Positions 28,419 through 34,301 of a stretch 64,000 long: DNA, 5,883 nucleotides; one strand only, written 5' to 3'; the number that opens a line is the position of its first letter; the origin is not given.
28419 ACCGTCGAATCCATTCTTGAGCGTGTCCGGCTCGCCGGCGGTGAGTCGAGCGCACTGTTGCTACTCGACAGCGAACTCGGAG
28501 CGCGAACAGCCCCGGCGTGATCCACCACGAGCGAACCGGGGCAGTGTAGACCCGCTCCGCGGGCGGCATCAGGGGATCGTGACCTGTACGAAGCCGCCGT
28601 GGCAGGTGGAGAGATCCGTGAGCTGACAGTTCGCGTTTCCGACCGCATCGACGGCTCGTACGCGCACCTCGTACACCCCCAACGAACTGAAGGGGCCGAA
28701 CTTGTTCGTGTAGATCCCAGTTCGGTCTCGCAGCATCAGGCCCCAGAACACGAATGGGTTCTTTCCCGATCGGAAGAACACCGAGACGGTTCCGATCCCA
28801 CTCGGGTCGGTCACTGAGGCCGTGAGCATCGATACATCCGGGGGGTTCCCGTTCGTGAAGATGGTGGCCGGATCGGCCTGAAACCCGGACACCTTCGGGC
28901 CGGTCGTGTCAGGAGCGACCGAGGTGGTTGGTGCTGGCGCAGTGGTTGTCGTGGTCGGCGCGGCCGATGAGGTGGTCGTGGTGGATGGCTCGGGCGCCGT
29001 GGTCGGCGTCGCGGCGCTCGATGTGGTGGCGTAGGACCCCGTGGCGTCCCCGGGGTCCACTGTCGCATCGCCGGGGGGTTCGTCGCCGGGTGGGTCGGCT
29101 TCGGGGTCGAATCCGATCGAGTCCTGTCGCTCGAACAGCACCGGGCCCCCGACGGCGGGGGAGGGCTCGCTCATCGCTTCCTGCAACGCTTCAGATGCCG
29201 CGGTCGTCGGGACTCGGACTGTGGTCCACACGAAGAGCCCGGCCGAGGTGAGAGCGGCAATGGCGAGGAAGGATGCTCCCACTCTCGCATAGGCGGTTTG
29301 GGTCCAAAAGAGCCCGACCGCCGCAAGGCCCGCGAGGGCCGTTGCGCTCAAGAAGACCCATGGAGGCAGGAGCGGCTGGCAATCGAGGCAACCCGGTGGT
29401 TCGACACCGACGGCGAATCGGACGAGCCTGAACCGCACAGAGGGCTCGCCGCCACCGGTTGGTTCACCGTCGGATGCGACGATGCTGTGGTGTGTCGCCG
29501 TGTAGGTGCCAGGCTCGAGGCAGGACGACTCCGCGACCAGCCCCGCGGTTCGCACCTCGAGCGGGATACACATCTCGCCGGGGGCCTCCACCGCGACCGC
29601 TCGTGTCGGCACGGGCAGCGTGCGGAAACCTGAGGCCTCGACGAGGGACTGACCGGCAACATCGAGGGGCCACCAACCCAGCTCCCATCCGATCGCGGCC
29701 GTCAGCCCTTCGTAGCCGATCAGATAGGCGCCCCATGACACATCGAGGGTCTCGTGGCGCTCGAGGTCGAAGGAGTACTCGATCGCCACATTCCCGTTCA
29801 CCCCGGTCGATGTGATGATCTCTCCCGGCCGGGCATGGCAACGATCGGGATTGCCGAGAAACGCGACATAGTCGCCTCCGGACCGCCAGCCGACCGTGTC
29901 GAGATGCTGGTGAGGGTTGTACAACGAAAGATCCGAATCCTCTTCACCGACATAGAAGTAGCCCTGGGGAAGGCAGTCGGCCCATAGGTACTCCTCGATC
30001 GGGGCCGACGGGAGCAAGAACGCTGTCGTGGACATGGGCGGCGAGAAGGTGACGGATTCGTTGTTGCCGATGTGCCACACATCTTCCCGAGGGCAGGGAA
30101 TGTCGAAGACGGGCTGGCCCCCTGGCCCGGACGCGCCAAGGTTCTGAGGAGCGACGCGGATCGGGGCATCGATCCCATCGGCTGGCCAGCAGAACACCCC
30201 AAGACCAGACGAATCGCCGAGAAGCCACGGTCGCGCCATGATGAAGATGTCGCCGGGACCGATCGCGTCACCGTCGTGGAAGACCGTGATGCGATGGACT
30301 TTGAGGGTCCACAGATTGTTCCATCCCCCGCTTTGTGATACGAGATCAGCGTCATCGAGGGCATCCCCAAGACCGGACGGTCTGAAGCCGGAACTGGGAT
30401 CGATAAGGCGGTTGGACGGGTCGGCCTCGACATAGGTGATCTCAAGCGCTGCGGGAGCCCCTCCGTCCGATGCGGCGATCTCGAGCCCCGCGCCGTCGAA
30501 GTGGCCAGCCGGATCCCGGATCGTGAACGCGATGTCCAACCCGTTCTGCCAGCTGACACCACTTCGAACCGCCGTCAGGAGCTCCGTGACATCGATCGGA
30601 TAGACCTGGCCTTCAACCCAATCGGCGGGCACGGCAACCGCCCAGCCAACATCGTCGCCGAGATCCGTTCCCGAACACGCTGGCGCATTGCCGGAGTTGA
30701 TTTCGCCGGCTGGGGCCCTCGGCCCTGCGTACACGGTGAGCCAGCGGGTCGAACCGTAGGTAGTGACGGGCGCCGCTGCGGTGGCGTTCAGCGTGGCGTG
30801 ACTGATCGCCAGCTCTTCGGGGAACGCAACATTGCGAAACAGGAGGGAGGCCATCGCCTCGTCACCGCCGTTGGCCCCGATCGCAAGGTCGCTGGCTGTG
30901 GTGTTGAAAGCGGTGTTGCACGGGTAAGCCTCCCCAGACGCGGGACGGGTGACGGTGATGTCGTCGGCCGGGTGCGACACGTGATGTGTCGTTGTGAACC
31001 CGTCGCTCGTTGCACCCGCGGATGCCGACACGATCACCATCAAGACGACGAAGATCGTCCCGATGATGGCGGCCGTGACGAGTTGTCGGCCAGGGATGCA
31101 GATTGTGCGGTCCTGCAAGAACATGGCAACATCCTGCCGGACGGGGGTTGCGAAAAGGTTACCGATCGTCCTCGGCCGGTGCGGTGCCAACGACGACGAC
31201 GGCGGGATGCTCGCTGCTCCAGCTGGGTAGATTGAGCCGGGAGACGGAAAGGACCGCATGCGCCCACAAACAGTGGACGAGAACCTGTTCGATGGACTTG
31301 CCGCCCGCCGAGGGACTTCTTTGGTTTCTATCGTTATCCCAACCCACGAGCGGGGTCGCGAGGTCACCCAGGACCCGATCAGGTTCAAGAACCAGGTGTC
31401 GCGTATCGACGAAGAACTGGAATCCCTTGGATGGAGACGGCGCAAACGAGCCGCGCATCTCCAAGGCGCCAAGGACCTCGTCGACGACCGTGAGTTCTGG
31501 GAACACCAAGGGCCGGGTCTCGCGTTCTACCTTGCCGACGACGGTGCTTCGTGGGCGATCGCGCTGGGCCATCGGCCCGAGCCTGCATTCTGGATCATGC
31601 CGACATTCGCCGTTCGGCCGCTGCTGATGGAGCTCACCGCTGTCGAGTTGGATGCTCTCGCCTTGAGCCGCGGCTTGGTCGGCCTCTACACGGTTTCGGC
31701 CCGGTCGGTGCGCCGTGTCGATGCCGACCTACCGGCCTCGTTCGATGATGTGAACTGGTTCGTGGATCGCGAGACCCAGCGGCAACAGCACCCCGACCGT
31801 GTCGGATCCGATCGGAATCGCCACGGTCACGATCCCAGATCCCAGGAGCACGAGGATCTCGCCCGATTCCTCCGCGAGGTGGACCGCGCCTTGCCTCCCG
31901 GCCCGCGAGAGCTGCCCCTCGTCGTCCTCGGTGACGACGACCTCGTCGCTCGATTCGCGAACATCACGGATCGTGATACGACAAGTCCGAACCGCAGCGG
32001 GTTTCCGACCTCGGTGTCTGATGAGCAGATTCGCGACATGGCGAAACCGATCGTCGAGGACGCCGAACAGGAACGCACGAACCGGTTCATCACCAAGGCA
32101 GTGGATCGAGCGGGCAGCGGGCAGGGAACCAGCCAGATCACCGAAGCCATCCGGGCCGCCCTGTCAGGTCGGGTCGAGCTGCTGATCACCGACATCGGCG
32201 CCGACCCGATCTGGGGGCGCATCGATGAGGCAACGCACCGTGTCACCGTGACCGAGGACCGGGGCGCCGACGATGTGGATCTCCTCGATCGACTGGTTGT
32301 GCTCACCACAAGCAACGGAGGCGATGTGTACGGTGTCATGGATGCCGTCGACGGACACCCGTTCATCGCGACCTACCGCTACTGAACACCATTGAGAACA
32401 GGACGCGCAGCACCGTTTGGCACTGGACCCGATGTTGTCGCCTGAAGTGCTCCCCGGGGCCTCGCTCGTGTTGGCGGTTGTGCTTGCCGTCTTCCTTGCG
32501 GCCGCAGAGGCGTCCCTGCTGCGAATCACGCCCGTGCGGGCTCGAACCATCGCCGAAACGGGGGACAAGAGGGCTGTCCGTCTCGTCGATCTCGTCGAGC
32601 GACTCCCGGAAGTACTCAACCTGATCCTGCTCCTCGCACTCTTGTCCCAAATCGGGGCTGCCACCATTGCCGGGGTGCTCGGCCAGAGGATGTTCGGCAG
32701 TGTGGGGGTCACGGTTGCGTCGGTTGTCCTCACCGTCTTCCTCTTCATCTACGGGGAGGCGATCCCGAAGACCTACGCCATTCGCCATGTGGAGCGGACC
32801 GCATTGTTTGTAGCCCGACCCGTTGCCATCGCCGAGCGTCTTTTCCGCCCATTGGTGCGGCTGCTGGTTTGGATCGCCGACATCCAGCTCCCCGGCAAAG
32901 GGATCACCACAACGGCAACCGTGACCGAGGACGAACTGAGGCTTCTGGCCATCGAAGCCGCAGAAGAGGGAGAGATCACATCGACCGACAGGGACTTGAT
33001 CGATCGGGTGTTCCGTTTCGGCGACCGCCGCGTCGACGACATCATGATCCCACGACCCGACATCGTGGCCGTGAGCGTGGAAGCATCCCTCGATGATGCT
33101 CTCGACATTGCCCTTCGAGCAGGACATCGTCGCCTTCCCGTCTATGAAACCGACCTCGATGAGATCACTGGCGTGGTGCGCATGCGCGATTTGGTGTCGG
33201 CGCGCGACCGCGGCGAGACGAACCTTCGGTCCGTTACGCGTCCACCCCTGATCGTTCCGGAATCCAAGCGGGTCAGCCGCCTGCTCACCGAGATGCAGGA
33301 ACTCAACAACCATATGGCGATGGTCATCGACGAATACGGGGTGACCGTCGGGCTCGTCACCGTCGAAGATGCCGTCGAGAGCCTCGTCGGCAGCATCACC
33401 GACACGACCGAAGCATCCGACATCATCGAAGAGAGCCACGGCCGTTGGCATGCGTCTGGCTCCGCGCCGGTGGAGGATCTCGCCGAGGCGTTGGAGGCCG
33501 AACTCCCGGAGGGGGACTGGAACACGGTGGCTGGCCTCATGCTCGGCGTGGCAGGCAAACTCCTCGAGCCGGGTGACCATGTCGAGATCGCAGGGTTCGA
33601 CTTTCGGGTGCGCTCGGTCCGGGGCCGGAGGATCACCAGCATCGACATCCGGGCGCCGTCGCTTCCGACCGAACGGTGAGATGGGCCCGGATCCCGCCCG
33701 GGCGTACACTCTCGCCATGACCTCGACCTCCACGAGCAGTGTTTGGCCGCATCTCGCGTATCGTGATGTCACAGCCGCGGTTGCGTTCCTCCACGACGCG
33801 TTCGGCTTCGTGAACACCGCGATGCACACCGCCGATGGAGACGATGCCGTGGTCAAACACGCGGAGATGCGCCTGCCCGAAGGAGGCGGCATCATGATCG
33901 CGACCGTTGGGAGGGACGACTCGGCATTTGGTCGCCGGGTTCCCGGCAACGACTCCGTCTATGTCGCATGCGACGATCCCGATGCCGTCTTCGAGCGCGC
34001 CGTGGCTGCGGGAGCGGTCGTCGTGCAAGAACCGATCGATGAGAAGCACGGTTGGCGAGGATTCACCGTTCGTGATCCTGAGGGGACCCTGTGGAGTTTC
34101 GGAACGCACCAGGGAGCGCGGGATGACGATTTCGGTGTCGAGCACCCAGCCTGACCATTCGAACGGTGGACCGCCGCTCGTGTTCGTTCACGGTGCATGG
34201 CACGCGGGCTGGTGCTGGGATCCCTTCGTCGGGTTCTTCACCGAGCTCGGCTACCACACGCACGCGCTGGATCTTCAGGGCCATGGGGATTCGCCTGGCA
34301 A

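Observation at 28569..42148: Cell-surface gene island: three Thr-rich anchored proteins (two sharing a novel C-terminal domain) plus a GH5-CBM32 lipoprotein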

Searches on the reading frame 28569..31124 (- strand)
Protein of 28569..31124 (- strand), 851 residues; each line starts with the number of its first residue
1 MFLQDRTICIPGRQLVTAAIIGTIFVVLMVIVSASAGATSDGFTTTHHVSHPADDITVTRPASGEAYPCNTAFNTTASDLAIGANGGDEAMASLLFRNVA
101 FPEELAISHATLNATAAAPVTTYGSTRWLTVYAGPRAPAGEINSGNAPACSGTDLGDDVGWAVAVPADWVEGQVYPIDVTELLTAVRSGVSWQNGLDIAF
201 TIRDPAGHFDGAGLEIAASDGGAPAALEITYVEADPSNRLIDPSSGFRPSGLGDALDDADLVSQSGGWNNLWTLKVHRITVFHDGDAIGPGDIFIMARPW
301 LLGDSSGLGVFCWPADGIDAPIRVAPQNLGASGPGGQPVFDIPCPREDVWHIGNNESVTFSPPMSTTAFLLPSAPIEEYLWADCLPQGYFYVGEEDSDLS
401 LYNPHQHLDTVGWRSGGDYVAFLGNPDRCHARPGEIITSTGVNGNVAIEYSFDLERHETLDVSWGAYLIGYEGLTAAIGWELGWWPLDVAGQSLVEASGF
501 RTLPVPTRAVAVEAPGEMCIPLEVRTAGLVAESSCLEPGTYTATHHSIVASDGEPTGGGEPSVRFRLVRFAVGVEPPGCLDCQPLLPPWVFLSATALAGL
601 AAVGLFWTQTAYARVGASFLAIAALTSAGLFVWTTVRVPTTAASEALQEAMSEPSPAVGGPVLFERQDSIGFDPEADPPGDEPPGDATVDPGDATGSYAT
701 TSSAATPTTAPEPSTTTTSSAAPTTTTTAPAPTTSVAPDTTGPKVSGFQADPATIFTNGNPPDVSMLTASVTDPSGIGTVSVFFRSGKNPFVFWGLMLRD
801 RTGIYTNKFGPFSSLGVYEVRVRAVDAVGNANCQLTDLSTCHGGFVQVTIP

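Call 3: search_protein_families(library=pfam, proteins=[window:28569-31124:-], max_evalue=0.1)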
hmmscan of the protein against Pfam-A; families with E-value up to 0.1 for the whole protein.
window:28569-31124:- (851 aa): 0 families

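Call 5: search_protein_families(library=ncbifam, proteins=[window:28569-31124:-], max_evalue=1)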
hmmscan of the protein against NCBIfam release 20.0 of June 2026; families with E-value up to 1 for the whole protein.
window:28569-31124:- (851 aa): 2 families
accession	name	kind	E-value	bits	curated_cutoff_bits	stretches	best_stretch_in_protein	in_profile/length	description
NF041940.1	choice_anch_X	domain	0.035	13.8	25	1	803-824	17-37/37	choice-of-anchor X domain-containing protein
NF047446.1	barrel_OmpL47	domain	0.13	12.8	40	1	812-831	39-58/68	OmpL47-type beta-barrel domain-containing protein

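Call 9: find_homologous_proteins(query=window:29028-31124:-, max_evalue=0.001)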
Query seq(699 aa) (699 aa): 1 proteins with E <= 0.001 among 8000 candidates.
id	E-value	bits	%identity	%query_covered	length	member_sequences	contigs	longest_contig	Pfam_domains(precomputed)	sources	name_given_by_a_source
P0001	0.0e+0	1604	100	100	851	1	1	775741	-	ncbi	ncbi:MAG: hypothetical protein R2823_04940 [Acidimicrobiia bacterium]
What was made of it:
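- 28569..31124 (-): Gene A (851 aa; NCBI MEZ5175534.1, R2823_04940): N-terminal hydrophobic segment, ~550-aa orphan ectodomain, TM hairpin, acidic/Pro and Thr-rich linker, C-terminal Ig-like domain. The word-based search with residues 1-699 found only the protein itself (call 9).
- A has no homologue anywhere (call 9).
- Tried and rejected: Word-indexed homology search with A residues 1-699 found only the protein itself (call 9).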

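Call 52: list_cluster_members(proteins=[P0008, P0009, P0012, P0019, P0025, P0001, P0002, P0004, P0028, P0010])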
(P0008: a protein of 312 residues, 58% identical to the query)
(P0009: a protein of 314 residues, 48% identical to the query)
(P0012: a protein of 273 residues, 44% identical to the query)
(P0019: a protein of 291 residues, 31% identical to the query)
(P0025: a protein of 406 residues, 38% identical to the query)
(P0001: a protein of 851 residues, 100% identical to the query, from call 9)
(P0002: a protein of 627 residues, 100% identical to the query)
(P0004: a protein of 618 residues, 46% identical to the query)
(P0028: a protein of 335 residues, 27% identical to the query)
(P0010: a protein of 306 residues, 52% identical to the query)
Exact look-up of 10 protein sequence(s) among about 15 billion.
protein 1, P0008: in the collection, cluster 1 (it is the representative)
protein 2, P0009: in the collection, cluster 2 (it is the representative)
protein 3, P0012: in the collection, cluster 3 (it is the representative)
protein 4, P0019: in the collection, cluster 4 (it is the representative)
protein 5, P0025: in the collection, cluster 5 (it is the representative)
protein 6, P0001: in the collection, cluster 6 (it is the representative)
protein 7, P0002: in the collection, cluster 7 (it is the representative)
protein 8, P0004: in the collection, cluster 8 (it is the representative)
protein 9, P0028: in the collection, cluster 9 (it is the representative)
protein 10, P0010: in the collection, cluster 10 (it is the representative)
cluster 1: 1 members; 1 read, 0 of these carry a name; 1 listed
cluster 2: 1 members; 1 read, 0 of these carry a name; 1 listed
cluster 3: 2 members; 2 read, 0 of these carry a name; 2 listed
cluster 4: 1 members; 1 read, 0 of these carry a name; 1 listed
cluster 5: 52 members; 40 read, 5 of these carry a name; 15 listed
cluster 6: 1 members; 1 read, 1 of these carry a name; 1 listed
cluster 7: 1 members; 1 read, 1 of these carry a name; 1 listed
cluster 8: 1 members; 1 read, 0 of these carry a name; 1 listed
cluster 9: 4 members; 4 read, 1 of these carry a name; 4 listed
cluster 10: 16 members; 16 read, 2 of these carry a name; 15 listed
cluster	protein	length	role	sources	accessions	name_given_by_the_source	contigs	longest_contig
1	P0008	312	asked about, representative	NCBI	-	-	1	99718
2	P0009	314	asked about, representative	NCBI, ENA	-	-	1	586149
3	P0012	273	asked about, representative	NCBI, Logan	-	-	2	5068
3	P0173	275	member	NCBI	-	-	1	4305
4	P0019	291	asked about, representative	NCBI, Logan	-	-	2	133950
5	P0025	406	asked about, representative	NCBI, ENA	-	-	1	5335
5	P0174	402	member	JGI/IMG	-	hypothetical protein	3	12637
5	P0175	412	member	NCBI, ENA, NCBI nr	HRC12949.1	MAG TPA: hypothetical protein PLX68_08755 [Dermatophilaceae bacterium] | hypothetical protein [Dermatophilaceae bacterium]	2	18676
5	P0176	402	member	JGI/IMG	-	hypothetical protein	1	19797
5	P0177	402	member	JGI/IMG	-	hypothetical protein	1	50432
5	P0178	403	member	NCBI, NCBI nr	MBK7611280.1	MAG: PKD domain-containing protein [Actinomycetales bacterium] | PKD domain-containing protein [Candidatus Phosphoribacter baldrii]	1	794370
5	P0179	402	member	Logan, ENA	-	-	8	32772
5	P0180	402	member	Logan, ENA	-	-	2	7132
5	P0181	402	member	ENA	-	-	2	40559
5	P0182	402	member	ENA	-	-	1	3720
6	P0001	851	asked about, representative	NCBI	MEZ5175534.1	MAG: hypothetical protein R2823_04940 [Acidimicrobiia bacterium]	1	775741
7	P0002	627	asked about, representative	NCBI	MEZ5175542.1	MAG: hypothetical protein R2823_04980 [Acidimicrobiia bacterium]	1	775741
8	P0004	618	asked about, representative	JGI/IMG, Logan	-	-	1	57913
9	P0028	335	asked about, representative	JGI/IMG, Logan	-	-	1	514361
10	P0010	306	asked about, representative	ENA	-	-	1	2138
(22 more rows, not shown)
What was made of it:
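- On PKD domain: NCBI names one B-family member (MBK7611280.1) 'PKD domain-containing protein' (call 52).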

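Call 55: search_protein_families(library=pfam, proteins=[P0178], max_evalue=10)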
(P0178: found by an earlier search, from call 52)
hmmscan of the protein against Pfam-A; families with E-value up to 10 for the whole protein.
P0178 (403 aa): 4 families
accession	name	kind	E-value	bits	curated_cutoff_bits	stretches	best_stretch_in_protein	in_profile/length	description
PF08239.17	SH3_3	-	0.005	17.4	27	1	153-196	12-53/54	Bacterial SH3 domain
PF10428.14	SOG2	-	0.037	13.9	26.9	1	223-297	234-317/475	RAM signalling pathway protein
PF13691.12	Lactamase_B_4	-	0.14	12.3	27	1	284-303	2-21/63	tRNase Z endonuclease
PF05642.16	Sporozoite_P67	-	1.1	7.8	28.9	1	63-287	170-314/727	Sporozoite P67 surface antigen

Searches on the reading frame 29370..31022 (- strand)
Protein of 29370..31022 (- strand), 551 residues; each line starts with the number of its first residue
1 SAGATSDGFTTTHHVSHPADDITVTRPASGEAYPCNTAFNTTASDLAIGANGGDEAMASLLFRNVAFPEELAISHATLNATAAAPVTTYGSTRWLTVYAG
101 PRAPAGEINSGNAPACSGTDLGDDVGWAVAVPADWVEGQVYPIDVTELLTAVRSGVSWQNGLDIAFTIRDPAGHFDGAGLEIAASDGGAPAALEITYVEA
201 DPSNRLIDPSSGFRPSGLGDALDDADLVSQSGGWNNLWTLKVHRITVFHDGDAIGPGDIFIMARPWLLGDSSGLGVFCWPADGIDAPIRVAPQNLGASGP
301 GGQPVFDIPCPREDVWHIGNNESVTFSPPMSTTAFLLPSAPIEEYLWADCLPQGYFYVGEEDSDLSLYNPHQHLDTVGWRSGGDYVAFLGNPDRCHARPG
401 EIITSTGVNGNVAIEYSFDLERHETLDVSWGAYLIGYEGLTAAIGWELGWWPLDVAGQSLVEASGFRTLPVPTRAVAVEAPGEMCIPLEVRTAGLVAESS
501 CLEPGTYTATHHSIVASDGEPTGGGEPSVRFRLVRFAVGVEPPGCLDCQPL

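Call 53: search_solved_structures(query=window:29370-31022:-, max_evalue=10)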
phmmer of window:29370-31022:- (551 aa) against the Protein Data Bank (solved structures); distinct sequences matched with E-value up to 10: 0.

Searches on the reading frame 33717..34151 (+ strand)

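Call 39: search_protein_families(library=pfam, proteins=[window:33717-34151:+], max_evalue=0.1)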
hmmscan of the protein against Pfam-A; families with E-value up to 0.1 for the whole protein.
seq(145 aa): 4 families
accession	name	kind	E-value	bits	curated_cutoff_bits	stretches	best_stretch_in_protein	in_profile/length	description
PF00903.31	Glyoxalase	-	2.8e-08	34.6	20.6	1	13-128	7-121/121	Glyoxalase/Bleomycin resistance protein/Dioxygenase superfamily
PF18029.7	Glyoxalase_6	-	1.5e-06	29.3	23.6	1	16-125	7-102/106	Glyoxalase-like domain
PF22650.2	At5g48480-like_C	-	0.0017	19.1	27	1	84-128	5-49/50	Glyoxalase At5g48480-like C-terminal domain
PF13669.12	Glyoxalase_4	-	0.058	14.1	27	1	13-113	5-105/109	Glyoxalase/Bleomycin resistance protein/Dioxygenase superfamily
